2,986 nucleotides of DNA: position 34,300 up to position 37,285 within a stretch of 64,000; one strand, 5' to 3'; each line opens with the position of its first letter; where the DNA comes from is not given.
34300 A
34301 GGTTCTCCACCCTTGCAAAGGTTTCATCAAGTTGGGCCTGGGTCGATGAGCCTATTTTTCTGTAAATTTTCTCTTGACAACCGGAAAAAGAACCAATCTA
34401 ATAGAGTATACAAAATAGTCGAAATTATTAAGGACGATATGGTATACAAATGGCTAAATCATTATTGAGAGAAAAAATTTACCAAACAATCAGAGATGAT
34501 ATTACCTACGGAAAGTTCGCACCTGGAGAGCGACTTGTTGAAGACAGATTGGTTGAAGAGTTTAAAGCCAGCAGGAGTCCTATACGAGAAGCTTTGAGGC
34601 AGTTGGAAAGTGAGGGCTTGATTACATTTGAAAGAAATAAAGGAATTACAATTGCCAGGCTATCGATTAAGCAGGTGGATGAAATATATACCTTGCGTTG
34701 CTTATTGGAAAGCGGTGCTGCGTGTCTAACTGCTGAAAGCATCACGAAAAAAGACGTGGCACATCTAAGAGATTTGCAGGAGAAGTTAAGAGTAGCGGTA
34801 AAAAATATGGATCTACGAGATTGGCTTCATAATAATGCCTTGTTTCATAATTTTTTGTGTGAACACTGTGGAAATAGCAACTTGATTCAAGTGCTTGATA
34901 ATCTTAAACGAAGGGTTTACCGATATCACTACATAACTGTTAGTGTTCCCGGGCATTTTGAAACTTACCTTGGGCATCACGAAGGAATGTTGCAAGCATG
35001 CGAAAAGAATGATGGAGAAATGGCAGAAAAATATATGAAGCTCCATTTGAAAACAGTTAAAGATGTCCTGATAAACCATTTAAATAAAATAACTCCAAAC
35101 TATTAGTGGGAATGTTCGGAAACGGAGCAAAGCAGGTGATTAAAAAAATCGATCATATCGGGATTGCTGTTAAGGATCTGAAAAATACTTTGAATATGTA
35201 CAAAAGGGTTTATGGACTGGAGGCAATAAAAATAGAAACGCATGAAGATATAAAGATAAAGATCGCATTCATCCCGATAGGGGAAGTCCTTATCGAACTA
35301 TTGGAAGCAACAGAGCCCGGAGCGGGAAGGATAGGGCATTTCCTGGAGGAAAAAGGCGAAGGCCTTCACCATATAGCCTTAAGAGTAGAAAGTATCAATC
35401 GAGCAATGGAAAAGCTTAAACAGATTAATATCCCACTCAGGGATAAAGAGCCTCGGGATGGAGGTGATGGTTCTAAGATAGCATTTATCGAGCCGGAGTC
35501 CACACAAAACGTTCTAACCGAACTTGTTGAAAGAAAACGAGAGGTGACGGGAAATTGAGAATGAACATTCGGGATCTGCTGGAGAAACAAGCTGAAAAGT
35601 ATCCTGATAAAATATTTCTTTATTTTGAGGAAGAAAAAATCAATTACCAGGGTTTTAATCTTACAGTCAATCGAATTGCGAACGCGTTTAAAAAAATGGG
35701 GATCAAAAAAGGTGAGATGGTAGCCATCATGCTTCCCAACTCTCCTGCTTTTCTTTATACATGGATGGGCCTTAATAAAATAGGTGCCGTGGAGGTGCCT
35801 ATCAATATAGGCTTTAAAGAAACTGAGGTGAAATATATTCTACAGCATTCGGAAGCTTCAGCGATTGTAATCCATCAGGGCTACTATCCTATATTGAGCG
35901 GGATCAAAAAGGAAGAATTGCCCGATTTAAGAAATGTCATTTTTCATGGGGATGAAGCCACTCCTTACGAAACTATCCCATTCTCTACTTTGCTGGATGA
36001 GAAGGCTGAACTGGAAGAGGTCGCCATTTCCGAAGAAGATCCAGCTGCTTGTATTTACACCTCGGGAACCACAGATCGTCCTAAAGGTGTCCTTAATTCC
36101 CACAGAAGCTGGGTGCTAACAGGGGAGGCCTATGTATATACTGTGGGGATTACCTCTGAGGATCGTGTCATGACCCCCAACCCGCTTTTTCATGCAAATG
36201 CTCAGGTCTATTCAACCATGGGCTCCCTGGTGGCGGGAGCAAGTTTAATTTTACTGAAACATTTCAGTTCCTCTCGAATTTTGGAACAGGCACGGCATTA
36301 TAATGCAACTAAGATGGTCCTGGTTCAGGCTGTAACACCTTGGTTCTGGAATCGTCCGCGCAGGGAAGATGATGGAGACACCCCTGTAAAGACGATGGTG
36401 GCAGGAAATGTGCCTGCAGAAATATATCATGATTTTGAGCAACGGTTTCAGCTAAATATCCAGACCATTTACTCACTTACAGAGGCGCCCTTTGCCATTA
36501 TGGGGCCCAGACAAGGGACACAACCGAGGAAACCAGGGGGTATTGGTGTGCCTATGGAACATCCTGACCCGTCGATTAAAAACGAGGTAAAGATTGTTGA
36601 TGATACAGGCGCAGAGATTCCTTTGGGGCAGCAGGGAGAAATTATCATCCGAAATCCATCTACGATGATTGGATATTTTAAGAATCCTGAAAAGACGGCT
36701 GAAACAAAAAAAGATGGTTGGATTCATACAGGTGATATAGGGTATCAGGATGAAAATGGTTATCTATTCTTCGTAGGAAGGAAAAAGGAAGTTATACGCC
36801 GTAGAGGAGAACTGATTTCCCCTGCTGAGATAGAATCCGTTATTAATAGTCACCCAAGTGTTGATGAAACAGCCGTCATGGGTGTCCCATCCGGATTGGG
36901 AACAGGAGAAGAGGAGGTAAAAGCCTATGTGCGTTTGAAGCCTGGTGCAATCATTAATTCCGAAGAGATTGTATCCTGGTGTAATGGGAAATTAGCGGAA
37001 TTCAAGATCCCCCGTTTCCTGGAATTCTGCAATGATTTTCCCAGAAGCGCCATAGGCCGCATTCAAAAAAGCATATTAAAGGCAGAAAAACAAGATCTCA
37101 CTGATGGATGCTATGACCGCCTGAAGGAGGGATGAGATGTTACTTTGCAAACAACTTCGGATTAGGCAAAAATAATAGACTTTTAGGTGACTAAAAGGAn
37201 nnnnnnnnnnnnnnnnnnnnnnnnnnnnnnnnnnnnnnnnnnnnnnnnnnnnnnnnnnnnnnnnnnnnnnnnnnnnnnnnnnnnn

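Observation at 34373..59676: A ~25-kb compositionally distinct island that may encode an undescribed anaerobic route for a lactam, cyclic amino acid or diamino acid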

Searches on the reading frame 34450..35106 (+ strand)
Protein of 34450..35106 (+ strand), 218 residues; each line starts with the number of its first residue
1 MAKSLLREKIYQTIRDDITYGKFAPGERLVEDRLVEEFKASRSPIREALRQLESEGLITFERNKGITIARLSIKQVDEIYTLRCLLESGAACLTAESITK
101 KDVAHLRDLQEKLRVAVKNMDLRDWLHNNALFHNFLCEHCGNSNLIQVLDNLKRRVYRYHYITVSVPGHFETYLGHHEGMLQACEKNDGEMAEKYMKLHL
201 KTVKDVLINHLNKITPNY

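Call 6: search_protein_families(library=pfam, proteins=[window:34450-35106:+])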
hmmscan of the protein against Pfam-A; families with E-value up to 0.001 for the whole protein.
window:34450-35106:+ (218 aa): 2 families
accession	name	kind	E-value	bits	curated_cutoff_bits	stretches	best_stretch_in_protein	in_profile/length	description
PF07729.17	FCD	-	1e-27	97.5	24.3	1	78-201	1-124/125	FCD domain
PF00392.27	GntR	-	1.2e-18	67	27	1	7-68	2-64/64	Bacterial regulatory proteins, gntR family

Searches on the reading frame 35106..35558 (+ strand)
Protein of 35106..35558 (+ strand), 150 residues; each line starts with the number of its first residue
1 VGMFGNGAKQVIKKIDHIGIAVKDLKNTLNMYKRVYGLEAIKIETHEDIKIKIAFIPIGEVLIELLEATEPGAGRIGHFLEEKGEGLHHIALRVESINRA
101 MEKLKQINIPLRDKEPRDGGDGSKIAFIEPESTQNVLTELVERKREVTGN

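Call 6: search_protein_families(library=pfam, proteins=[window:35106-35558:+])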
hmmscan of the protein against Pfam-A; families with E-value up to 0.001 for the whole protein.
window:35106-35558:+ (150 aa): 3 families
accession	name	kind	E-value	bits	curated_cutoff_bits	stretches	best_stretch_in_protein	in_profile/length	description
PF13669.12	Glyoxalase_4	-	1.7e-20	73.7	27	1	16-127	1-109/109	Glyoxalase/Bleomycin resistance protein/Dioxygenase superfamily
PF00903.31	Glyoxalase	-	1.7e-14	54.7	20.6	1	14-130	1-114/121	Glyoxalase/Bleomycin resistance protein/Dioxygenase superfamily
PF13468.12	Glyoxalase_3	-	6.3e-11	43.1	25.1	1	15-130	1-122/176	Glyoxalase-like domain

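Call 9: search_protein_families(library=ncbifam, proteins=[window:35106-35558:+], max_evalue=0.00001)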
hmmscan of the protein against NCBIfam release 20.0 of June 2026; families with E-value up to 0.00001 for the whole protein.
window:35106-35558:+ (150 aa): 5 families
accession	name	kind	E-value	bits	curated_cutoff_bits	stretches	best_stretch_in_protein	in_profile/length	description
TIGR03081.1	metmalonyl_epim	equivalog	3.6e-33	114.8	114.95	1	14-142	1-129/129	methylmalonyl-CoA epimerase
TIGR00068.2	glyox_I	equivalog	6.5e-10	39.1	120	1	15-144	2-141/143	lactoylglutathione lyase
NF050075.1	SMU1112c_YaeR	equivalog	4.1e-09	36.8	140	1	12-128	1-113/125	SMU1112c/YaeR family gloxylase I-like metalloprotein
TIGR01263.1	4HPPD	equivalog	1.3e-08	34.8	277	1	8-108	152-260/353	4-hydroxyphenylpyruvate dioxygenase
NF007629.0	PRK10291.1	equivalog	4.9e-07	29.7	246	1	16-145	4-128/135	lactoylglutathione lyase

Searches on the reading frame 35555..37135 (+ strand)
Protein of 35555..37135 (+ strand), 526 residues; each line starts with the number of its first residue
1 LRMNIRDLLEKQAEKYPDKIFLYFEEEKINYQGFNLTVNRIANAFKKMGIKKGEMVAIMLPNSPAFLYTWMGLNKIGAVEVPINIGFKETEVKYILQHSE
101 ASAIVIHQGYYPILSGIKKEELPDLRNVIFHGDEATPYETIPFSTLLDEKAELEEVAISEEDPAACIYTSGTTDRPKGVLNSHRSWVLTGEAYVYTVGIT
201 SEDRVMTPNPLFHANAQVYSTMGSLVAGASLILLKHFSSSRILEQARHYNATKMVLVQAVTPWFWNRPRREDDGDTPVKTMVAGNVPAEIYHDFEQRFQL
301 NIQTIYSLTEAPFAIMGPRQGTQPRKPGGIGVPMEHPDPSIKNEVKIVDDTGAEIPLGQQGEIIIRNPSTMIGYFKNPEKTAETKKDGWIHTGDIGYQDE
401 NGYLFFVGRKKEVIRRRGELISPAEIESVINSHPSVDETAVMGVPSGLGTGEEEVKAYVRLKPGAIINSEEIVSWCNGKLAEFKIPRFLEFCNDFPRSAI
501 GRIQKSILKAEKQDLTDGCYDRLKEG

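Call 6: search_protein_families(library=pfam, proteins=[window:35555-37135:+])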
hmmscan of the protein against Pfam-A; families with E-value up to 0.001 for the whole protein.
window:35555-37135:+ (526 aa): 2 families
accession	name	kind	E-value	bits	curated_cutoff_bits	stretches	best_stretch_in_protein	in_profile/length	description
PF00501.34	AMP-binding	-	7.2e-72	242.7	29.9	1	9-375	1-384/384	AMP-binding enzyme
PF13193.12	AMP-binding_C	-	2.2e-14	54.5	24.5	1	425-501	1-75/76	AMP-binding enzyme C-terminal domain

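Call 9: search_protein_families(library=ncbifam, proteins=[window:35555-37135:+], max_evalue=0.00001)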
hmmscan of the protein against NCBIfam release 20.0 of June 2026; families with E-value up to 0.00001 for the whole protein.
window:35555-37135:+ (526 aa): 106 families (the best 25 are shown)
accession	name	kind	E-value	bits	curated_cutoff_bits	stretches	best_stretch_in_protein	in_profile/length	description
NF004837.0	PRK06187.1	subfamily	5.1e-122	407.8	476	1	2-513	7-523/531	long-chain-fatty-acid--CoA ligase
NF004808.0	PRK06155.1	equivalog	1.7e-111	373.2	722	1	5-522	23-530/542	ATP-dependent acyl-CoA ligase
NF005947.1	PRK08008.1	equivalog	1.6e-109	366.8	651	1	4-509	8-518/518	crotonobetaine/carnitine-CoA ligase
NF006182.0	PRK08316.1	subfamily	1.4e-95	320.8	663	1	3-513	11-518/523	fatty acyl-CoA synthetase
NF009233.0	PRK12583.1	subfamily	6.5e-85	285.6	832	1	4-509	19-547/558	fatty acid CoA ligase family protein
NF005801.1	PRK07656.1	equivalog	3.4e-81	273.4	657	1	5-508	3-499/500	FadD3 family acyl-CoA ligase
NF005702.0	PRK07514.1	subfamily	1.8e-80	270.7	558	1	2-515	2-503/506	malonyl-CoA synthase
NF052269.1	Staph_lig_FadD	equivalog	2.5e-78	263.6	650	1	24-510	23-491/499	long-chain-fatty-acid--CoA ligase FadD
NF005307.0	PRK06839.1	equivalog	2.8e-78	263.8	748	1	6-513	5-494/496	o-succinylbenzoate--CoA ligase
NF004114.0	PRK05605.1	equivalog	4.9e-76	256.3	766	2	134-510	194-567/575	long-chain-fatty-acid--CoA ligase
NF004822.0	PRK06178.1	equivalog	1.2e-75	255.2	782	1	4-513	38-568/571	acyl-CoA synthetase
NF006181.0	PRK08314.1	subfamily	1.2e-75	254.9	705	2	133-512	176-554/563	long-chain-fatty-acid--CoA ligase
NF006020.0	PRK08162.1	subfamily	3.7e-74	250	677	1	8-514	24-540/545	acyl-CoA synthetase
NF002966.0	PRK03640.1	equivalog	1.5e-73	248.1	556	1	4-513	3-481/483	o-succinylbenzoate--CoA ligase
NF004797.0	PRK06145.1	equivalog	1.8e-71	241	850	1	4-512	3-495/499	acyl-CoA synthetase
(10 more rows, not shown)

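Call 55: search_solved_structures(query=window:35555-37135:+, max_evalue=1e-60)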
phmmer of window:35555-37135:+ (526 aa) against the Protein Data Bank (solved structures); distinct sequences matched with E-value up to 1e-60: 0.
